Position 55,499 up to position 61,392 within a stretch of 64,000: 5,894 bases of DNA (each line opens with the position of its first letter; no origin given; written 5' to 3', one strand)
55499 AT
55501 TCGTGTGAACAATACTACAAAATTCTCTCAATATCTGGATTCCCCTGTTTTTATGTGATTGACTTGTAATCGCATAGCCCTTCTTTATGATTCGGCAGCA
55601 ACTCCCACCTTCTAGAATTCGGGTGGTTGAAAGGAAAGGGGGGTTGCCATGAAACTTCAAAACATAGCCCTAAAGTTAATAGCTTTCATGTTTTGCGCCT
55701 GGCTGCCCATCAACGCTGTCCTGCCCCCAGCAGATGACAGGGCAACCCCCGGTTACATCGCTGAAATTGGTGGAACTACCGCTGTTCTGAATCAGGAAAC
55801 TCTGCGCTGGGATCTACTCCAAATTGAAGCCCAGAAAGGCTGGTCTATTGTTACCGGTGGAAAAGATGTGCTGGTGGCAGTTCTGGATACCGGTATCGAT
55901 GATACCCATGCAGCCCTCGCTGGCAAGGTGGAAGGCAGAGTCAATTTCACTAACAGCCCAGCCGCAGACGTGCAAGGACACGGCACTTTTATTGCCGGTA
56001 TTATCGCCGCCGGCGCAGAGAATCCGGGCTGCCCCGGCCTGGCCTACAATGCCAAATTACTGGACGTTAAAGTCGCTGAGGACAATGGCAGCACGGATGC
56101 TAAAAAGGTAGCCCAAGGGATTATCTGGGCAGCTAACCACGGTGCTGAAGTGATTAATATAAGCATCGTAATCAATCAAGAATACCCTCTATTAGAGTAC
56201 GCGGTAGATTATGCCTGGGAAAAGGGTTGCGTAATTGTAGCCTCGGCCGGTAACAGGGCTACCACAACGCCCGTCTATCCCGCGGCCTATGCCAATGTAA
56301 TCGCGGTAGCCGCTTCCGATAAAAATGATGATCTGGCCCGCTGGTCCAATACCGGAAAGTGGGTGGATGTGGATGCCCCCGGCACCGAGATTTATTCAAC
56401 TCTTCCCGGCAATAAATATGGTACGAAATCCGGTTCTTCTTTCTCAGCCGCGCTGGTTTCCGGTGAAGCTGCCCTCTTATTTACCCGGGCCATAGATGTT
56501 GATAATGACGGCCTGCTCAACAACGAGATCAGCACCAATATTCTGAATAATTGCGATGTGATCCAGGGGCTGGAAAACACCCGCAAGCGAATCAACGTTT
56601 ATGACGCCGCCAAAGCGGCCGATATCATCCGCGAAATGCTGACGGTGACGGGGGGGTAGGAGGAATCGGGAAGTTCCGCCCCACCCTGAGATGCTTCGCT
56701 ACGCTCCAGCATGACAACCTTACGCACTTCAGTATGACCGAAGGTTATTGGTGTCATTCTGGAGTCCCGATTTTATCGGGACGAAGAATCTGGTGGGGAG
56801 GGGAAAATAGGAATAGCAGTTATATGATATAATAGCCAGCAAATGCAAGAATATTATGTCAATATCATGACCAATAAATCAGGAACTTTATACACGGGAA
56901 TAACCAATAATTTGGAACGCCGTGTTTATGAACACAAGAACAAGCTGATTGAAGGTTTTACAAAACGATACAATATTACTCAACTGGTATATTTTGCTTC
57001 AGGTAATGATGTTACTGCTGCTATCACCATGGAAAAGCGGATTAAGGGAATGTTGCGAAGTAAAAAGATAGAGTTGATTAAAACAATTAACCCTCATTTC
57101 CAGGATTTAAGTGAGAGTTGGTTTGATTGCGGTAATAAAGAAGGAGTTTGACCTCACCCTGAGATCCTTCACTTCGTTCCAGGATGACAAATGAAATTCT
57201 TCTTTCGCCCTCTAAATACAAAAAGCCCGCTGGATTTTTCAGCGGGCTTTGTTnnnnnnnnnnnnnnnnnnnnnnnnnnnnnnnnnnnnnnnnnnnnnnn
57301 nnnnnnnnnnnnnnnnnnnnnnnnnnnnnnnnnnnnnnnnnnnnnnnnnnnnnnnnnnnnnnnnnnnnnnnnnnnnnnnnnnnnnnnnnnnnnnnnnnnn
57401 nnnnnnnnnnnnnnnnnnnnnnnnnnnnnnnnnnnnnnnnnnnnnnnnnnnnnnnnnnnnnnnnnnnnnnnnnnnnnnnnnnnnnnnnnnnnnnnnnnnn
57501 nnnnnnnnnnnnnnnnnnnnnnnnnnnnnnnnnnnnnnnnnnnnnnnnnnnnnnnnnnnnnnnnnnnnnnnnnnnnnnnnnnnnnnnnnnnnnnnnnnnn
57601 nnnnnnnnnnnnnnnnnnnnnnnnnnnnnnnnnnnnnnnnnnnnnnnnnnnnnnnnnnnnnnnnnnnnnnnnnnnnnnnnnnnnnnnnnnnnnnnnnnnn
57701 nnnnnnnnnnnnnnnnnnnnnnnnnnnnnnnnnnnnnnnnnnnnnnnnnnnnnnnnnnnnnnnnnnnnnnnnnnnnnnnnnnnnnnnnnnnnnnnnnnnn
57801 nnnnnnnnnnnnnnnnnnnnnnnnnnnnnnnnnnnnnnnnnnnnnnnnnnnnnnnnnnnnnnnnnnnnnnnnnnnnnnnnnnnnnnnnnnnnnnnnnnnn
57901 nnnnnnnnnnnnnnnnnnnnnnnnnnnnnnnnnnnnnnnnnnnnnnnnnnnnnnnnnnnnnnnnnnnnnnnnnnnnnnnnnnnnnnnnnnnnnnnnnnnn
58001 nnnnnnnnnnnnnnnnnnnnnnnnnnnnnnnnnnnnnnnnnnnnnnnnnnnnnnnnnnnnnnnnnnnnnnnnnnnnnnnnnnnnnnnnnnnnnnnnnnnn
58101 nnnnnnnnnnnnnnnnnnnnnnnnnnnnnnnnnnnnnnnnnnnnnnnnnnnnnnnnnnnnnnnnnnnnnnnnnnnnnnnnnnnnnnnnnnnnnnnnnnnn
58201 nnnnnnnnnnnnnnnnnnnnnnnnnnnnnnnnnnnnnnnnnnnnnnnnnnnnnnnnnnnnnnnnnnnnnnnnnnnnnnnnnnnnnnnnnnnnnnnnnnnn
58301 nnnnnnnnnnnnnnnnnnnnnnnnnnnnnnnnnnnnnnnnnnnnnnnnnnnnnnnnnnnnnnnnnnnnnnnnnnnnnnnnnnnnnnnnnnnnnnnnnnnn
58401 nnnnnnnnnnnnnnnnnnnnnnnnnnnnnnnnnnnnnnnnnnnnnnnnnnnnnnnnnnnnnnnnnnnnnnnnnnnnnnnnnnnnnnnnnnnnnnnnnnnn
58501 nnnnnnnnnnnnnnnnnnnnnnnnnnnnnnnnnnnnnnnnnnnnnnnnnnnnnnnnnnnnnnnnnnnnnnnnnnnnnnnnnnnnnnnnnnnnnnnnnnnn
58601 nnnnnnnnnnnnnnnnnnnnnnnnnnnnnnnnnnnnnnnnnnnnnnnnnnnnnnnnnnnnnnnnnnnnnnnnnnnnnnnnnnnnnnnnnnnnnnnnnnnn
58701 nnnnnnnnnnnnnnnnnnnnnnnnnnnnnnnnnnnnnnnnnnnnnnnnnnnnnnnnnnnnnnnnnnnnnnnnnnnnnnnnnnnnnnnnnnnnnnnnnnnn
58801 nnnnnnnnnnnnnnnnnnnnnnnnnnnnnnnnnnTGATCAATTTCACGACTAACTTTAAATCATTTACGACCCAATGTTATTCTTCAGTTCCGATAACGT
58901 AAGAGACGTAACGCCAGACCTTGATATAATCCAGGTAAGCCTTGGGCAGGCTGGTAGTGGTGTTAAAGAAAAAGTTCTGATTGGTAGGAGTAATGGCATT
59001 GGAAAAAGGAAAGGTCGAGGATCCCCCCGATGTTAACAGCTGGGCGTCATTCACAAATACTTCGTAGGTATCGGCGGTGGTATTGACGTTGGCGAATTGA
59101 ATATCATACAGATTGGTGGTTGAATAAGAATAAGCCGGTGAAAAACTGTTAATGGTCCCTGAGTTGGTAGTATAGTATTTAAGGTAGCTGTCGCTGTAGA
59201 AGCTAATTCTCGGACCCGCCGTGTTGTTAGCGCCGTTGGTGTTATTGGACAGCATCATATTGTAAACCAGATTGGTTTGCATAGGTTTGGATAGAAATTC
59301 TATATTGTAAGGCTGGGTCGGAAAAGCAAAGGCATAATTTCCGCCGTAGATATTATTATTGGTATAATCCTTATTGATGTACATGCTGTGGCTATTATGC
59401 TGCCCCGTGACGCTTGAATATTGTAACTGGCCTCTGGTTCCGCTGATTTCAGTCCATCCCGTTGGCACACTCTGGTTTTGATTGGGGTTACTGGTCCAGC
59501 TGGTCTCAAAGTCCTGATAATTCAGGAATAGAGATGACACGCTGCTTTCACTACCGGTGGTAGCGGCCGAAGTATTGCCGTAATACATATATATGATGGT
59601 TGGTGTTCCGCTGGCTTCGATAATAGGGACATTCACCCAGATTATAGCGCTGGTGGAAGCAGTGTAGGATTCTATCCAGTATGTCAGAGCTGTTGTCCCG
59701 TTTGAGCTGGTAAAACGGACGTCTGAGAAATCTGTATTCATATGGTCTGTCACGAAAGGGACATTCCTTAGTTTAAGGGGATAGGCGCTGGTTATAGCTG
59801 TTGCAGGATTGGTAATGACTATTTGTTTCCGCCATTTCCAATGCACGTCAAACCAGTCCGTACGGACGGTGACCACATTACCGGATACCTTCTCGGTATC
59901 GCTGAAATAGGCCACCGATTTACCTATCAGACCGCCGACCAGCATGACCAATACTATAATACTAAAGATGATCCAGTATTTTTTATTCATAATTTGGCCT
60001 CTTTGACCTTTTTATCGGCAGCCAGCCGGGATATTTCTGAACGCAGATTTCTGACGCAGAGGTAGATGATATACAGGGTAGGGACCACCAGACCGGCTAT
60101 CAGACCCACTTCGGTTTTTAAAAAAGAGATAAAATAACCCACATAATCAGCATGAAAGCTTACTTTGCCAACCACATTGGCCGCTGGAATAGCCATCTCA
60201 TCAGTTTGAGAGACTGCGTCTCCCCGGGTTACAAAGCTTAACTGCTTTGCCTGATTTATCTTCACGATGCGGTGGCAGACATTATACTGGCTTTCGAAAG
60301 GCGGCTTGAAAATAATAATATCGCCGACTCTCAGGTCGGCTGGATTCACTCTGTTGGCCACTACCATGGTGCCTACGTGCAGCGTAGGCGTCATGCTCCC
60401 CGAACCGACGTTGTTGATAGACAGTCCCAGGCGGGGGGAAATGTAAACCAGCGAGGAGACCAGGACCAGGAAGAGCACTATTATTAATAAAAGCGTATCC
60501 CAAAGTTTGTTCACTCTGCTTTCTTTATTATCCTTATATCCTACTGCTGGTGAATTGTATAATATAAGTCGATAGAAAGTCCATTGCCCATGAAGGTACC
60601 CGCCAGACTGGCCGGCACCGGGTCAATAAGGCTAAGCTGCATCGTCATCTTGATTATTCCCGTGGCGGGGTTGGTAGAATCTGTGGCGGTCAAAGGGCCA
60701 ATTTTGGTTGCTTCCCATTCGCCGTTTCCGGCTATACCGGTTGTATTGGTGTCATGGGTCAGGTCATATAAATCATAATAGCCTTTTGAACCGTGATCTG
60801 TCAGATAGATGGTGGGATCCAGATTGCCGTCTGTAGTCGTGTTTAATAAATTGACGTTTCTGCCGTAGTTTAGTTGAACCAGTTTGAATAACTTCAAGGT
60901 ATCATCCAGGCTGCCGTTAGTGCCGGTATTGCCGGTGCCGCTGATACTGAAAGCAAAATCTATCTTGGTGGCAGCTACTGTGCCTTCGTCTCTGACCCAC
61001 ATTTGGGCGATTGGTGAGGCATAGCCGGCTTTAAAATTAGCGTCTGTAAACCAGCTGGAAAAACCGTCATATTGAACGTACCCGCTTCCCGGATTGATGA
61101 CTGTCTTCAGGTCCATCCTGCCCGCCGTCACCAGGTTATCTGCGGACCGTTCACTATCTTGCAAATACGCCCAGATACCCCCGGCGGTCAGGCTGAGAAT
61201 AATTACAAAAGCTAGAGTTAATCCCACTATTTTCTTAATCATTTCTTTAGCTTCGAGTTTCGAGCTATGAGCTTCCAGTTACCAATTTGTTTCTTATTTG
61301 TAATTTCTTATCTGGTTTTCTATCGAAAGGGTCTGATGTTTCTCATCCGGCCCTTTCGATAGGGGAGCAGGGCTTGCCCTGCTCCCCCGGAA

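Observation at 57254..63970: Seven-gene TasA / archaeal-bundling-pilus-like fibre operon with its own SipW-type signal peptidases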

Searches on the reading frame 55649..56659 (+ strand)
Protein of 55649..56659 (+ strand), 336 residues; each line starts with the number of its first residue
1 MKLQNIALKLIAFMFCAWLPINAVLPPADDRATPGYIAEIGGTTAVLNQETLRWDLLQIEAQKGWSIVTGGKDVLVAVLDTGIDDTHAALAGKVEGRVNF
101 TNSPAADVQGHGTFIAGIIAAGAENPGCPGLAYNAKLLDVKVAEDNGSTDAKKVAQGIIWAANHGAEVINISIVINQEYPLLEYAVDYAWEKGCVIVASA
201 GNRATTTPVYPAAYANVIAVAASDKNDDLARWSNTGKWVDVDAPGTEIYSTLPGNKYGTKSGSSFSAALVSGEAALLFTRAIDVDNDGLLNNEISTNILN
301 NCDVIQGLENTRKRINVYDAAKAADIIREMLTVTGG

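Call 43: search_protein_families(library=pfam, proteins=[window:55649-56659:+], max_evalue=0.01)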
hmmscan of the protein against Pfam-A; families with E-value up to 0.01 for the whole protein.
window:55649-56659:+ (336 aa): 1 family
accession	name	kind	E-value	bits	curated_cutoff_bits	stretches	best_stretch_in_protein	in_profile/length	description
PF00082.27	Peptidase_S8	-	8e-48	163.6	21.8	1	71-280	1-256/288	Subtilase family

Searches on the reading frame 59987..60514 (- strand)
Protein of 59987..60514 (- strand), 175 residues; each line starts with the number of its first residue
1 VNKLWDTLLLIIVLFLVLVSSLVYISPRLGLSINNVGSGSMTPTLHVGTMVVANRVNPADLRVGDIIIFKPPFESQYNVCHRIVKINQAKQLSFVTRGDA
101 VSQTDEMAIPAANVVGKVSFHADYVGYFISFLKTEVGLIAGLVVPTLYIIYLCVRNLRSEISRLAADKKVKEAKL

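Call 3: search_protein_families(library=pfam, proteins=[window:59987-60514:-], max_evalue=1)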
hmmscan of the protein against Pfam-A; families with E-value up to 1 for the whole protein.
window:59987-60514:- (175 aa): 1 family
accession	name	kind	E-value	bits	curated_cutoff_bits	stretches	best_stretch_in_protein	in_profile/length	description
PF10502.14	Peptidase_S26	-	1.2e-07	32.3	22.9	1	12-84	10-78/168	Signal peptidase, peptidase S26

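Call 4: search_protein_families(library=ncbifam, proteins=[window:59987-60514:-], max_evalue=1)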
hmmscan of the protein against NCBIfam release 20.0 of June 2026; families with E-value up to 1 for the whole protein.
window:59987-60514:- (175 aa): 5 families
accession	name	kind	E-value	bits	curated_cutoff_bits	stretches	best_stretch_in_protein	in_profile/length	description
TIGR02228.1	sigpep_I_arch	equivalog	1.3e-28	99.8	51.85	1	9-154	10-155/158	signal peptidase I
NF046067.1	SigPepSipWBacil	equivalog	3.8e-23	82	190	1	9-173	15-181/189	signal peptidase I SipW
TIGR02227.1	sigpep_I_bact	equivalog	7.9e-09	35.6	47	1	13-85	2-76/162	signal peptidase I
NF004726.0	PRK06073.1-1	equivalog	0.051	13.6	150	0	7-25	96-114/129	NADH dehydrogenase subunit A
NF008114.0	PRK10861.1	equivalog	0.2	10.9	277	0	34-55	85-106/324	signal peptidase I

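Call 29: search_solved_structures(query=window:59987-60514:-, max_evalue=1, show_alignments=2)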
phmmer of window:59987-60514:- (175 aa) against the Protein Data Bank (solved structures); distinct sequences matched with E-value up to 1: 4.
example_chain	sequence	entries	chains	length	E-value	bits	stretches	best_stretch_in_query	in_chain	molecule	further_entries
7p2p_A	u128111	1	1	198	3.2e-06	30.4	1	33-105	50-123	Signal peptidase complex catalytic subunit SEC11A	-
9rjb_A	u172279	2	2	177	6.6e-06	29.4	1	33-105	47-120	Signal peptidase complex catalytic subunit SEC11A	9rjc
7p2q_A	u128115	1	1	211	1.4e-05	28.3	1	32-106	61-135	Signal peptidase complex catalytic subunit SEC11C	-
4nv4_A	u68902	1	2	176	0.5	13.5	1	32-75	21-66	Signal peptidase I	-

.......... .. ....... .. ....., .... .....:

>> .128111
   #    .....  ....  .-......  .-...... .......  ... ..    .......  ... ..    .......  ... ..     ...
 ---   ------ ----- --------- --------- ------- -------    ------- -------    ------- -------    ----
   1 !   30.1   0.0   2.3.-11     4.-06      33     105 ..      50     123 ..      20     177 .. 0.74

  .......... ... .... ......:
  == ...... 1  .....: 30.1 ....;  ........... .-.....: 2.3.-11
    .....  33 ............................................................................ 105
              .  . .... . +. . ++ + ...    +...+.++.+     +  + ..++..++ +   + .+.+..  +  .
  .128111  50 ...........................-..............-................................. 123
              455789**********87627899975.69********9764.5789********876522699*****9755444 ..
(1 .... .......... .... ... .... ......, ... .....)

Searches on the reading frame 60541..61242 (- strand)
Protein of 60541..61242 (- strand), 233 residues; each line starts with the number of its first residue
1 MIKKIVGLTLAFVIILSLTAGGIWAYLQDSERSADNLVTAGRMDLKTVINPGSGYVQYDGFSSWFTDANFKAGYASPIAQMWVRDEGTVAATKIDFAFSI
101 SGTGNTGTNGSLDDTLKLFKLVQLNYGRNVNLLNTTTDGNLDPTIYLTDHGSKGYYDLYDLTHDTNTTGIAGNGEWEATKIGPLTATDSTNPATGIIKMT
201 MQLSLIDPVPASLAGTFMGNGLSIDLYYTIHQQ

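Call 3: search_protein_families(library=pfam, proteins=[window:60541-61242:-], max_evalue=1)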
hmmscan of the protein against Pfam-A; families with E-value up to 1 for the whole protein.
window:60541-61242:- (233 aa): 1 family
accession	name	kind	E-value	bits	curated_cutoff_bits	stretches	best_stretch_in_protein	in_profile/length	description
PF12389.13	Peptidase_M73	-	0.00089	19.6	22.5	1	2-46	2-46/196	Camelysin metallo-endopeptidase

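Call 4: search_protein_families(library=ncbifam, proteins=[window:60541-61242:-], max_evalue=1)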
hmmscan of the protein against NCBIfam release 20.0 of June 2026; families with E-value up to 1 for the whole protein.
window:60541-61242:- (233 aa): 1 family
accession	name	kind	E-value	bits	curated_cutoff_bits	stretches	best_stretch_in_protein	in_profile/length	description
TIGR04088.1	cognate_SipW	domain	0.022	14.9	19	1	10-42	2-33/34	SipW-dependent-type signal peptide-containing protein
